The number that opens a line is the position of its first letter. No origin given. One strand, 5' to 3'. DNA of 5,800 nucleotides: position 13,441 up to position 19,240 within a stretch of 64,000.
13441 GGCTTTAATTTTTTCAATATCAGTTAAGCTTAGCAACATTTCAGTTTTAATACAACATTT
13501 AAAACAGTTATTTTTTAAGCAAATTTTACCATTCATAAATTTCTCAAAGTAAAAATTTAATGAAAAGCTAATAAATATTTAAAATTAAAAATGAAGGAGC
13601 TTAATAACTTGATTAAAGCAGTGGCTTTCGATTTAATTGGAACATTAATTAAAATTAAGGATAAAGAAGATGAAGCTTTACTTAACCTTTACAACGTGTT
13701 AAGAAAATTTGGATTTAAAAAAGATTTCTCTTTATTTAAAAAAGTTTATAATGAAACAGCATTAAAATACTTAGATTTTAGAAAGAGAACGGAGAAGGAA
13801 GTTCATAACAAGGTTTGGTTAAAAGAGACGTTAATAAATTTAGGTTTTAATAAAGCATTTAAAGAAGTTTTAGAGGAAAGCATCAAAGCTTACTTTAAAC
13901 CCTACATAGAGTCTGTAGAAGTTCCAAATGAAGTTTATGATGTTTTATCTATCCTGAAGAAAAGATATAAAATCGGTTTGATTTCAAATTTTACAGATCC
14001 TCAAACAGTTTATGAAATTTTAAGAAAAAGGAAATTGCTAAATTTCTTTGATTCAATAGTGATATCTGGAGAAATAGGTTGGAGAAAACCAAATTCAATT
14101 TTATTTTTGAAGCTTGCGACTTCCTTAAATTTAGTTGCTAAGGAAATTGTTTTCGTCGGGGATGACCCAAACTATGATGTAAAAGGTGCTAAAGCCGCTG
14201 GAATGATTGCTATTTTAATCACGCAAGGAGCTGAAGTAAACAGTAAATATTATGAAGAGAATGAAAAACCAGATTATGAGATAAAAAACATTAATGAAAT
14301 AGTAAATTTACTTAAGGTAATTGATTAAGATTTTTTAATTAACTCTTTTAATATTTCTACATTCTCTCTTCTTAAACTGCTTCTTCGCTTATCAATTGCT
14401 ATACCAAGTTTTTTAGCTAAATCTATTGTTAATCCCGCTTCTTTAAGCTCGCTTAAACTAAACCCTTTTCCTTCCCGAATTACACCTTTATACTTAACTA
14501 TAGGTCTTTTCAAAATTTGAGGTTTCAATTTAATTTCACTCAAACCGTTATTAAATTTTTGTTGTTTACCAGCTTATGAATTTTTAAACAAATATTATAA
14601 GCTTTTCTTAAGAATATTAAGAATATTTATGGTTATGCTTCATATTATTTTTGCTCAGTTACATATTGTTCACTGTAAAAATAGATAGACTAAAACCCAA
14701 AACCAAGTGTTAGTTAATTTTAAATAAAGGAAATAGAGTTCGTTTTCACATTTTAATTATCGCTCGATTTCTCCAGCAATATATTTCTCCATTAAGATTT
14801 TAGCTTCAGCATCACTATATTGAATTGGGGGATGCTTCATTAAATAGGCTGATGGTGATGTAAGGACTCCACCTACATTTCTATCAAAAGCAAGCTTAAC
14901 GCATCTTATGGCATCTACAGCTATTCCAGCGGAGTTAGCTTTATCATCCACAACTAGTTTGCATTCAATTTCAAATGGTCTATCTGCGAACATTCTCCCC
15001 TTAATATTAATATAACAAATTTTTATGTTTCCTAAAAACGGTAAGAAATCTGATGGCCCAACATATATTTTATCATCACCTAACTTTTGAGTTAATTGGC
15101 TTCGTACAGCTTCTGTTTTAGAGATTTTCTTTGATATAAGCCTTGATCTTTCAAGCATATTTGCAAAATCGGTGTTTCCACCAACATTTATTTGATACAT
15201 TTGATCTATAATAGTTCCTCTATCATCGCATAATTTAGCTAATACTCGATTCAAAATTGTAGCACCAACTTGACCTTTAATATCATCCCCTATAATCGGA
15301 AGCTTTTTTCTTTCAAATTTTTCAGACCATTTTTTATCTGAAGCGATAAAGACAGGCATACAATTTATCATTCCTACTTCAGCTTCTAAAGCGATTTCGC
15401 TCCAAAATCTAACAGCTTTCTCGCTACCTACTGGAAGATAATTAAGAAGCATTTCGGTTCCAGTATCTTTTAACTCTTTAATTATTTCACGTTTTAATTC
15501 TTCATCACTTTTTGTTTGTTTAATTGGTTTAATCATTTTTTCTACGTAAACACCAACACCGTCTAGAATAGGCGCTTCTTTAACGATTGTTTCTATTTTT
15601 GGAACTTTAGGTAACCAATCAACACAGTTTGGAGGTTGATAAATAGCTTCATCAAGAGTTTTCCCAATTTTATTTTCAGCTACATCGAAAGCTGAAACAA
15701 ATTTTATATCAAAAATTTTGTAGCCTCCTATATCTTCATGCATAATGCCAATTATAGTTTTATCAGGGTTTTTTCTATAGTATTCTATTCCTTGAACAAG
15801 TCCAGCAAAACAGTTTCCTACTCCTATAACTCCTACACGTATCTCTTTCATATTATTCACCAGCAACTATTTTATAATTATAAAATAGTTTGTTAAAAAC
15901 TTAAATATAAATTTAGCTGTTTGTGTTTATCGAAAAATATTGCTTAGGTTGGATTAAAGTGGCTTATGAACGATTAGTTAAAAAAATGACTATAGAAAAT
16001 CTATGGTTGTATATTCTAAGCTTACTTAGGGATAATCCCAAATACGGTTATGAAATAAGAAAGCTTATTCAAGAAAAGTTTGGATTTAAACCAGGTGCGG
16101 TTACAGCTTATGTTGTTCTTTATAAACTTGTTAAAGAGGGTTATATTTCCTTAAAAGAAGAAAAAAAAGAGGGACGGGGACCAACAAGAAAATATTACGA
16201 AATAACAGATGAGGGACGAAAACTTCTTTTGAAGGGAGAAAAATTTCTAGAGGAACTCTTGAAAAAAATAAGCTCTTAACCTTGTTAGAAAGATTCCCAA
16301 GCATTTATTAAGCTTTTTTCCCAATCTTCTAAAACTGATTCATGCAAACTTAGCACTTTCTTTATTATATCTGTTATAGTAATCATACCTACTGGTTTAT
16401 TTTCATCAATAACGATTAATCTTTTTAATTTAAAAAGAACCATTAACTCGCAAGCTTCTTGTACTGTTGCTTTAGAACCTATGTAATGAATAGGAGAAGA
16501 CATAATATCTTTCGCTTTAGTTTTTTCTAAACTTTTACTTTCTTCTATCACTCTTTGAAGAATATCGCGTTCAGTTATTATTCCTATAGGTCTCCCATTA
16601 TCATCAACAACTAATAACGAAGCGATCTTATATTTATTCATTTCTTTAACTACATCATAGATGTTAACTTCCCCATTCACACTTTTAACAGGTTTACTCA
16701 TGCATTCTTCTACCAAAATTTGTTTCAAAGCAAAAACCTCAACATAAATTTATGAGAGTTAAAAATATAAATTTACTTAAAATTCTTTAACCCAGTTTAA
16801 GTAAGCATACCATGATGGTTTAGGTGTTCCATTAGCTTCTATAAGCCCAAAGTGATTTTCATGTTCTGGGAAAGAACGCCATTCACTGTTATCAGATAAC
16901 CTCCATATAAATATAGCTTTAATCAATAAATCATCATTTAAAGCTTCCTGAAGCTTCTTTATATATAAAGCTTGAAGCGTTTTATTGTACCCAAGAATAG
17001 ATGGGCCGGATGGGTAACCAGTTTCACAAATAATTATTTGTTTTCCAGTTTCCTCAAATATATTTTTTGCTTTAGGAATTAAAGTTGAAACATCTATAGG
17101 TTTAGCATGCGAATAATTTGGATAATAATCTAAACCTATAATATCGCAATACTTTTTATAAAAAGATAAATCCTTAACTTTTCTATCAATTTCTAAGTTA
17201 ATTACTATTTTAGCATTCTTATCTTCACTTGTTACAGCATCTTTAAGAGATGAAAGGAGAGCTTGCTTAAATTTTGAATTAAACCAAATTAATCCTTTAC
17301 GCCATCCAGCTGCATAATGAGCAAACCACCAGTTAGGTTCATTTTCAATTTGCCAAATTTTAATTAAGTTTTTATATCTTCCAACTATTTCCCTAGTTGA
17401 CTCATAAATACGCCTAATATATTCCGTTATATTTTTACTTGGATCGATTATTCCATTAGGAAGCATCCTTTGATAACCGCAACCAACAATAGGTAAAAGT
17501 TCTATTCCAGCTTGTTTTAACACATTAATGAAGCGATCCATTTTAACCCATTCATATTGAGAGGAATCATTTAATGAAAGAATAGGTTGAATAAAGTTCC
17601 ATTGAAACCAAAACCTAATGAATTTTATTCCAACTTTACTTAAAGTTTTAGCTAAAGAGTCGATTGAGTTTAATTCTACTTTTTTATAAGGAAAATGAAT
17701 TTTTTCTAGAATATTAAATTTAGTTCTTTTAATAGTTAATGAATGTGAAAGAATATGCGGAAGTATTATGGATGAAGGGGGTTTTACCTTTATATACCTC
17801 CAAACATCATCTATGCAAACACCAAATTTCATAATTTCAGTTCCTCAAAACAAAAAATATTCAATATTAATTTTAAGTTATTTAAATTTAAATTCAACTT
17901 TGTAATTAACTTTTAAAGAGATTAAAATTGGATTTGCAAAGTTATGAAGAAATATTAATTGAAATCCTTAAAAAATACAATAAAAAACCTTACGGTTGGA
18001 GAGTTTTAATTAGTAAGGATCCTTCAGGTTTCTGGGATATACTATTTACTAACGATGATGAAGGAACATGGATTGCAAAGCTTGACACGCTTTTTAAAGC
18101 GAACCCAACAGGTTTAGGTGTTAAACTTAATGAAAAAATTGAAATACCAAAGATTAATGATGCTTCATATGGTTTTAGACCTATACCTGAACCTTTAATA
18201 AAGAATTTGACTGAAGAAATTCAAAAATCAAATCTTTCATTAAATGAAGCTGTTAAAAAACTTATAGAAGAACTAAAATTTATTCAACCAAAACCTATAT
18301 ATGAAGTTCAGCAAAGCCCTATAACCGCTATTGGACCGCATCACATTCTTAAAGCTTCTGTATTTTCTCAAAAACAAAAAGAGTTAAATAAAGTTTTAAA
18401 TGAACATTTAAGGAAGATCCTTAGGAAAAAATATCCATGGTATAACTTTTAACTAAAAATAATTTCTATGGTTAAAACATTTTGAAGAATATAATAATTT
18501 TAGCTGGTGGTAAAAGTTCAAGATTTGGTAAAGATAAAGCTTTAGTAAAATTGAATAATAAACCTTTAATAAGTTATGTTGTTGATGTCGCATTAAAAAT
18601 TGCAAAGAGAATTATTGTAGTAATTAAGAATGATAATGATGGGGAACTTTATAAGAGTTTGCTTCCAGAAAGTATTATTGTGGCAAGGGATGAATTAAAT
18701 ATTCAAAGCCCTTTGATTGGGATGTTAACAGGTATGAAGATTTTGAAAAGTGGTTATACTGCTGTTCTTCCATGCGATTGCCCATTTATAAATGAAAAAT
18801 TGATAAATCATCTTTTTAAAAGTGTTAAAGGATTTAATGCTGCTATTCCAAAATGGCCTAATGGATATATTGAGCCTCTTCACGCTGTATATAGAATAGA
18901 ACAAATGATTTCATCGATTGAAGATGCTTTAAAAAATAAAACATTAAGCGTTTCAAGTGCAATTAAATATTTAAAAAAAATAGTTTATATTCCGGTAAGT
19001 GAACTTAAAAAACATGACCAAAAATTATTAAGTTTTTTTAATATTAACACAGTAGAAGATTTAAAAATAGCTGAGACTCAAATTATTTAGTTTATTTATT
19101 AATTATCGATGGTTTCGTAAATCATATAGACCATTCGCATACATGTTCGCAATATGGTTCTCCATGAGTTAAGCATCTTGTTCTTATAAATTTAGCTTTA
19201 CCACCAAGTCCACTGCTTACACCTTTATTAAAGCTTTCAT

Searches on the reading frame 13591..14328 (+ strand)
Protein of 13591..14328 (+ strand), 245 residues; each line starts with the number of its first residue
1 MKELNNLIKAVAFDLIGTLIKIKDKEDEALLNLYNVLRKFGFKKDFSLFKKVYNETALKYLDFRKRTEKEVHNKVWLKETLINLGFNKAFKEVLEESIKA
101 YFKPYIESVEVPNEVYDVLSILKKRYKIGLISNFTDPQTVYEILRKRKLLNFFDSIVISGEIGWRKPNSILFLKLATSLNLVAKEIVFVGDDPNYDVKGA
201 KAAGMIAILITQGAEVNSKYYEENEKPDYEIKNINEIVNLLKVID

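Call 56: search_protein_families(library=pfam, proteins=[window:13591-14328:+], max_evalue=0.00001)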
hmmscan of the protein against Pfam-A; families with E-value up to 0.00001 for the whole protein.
window:13591-14328:+ (245 aa): 3 families
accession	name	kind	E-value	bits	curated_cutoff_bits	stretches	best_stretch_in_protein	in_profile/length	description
PF00702.32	Hydrolase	-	1.1e-17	65.5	26.4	1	8-204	1-191/191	haloacid dehalogenase-like hydrolase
PF13419.12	HAD_2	-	5.2e-17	63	23.8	1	59-209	25-177/178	Haloacid dehalogenase-like hydrolase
PF13242.12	Hydrolase_like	-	7e-13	48.7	22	1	164-236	2-74/75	HAD-hyrolase-like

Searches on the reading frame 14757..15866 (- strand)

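Call 57: search_protein_families(library=pfam, proteins=[window:14757-15866:-], max_evalue=0.00001)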
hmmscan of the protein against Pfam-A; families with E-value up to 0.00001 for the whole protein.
window:14757-15866:- (369 aa): 1 family
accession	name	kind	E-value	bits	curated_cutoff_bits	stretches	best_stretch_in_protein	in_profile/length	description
PF01658.22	Inos-1-P_synth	-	6.1e-28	97.6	27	1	201-308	1-106/107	Myo-inositol-1-phosphate synthase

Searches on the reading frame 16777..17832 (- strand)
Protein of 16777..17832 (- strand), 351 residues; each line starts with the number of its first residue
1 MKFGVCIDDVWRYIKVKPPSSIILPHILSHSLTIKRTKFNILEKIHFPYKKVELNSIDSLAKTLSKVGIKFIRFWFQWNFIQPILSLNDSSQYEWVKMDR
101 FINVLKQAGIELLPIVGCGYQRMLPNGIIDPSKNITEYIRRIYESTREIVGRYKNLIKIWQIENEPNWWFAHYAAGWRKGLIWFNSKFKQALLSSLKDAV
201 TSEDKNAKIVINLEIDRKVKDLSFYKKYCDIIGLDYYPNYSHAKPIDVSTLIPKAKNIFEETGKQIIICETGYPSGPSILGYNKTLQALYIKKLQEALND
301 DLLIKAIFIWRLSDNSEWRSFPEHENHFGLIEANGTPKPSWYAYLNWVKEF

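Call 57: search_protein_families(library=pfam, proteins=[window:16777-17832:-], max_evalue=0.00001)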
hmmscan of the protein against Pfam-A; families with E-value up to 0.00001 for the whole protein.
window:16777-17832:- (351 aa): 2 families
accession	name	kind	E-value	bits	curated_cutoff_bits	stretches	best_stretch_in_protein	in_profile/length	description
PF07745.19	Glyco_hydro_53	-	4.3e-06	26.4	24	1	140-274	113-247/340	Glycosyl hydrolase family 53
PF00331.26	Glyco_hydro_10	-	9.1e-06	25.6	22.1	0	88-345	52-309/311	Glycosyl hydrolase family 10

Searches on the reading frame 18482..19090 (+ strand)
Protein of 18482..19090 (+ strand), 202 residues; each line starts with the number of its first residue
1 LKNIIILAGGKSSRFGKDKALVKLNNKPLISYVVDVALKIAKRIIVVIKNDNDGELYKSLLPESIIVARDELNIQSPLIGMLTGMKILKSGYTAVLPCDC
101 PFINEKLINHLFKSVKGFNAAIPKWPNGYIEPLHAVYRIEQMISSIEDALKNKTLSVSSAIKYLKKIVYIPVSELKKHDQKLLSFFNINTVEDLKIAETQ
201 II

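Call 57: search_protein_families(library=pfam, proteins=[window:18482-19090:+], max_evalue=0.00001)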
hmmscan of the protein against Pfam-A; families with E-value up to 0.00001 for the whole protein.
window:18482-19090:+ (202 aa): 2 families
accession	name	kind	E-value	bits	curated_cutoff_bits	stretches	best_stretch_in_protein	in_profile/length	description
PF12804.13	NTP_transf_3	-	1.5e-31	110.2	27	1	5-147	2-145/160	MobA-like NTP transferase domain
PF02348.25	CTP_transf_3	-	5.1e-07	30.1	22.6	1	4-53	2-52/217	Cytidylyltransferase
